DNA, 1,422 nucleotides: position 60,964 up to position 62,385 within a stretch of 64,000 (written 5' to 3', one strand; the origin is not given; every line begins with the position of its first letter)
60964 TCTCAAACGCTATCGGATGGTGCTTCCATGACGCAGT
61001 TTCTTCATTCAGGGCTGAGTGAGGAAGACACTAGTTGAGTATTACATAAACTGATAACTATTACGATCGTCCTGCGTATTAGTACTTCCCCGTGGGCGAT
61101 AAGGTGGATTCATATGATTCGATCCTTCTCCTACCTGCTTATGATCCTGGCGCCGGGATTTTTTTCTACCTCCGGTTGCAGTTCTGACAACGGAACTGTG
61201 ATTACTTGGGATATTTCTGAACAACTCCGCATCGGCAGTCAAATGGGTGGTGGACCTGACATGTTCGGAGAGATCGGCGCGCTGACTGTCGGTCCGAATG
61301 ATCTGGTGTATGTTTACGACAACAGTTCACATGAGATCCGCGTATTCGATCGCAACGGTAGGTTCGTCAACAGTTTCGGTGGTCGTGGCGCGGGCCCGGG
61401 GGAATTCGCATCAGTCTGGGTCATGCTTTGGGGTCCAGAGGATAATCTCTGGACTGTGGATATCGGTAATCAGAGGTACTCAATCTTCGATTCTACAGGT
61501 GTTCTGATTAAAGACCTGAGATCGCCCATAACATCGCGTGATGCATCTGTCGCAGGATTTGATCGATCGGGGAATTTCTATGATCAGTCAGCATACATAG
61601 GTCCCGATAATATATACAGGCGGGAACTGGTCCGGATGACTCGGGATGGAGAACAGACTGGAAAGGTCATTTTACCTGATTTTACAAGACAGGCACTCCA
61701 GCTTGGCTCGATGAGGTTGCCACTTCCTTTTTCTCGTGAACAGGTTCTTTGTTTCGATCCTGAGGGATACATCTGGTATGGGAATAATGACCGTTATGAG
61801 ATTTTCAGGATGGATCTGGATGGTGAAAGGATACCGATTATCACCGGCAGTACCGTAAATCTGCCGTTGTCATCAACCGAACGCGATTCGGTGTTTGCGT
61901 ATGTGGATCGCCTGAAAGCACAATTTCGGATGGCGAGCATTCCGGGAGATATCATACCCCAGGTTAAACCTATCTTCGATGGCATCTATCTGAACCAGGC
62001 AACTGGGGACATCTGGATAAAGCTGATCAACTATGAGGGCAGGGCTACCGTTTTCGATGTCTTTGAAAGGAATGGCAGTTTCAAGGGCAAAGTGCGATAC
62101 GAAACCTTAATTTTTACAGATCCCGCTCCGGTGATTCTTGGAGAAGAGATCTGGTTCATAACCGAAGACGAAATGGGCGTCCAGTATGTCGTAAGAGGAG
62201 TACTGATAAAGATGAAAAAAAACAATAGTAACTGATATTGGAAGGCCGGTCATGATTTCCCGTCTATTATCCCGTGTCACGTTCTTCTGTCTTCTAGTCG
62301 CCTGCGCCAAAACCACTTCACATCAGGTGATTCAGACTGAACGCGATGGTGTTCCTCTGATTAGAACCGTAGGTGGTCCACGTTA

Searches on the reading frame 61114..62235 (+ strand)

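Call 69: search_protein_families(library=pfam, proteins=[window:61114-62235:+])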
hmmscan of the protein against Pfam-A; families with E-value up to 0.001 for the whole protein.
window:61114-62235:+ (373 aa): 1 family
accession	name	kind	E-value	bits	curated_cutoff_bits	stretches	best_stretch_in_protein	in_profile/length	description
PF17170.10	DUF5128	-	7.5e-08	32.3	22.9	1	62-160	53-151/321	6-bladed beta-propeller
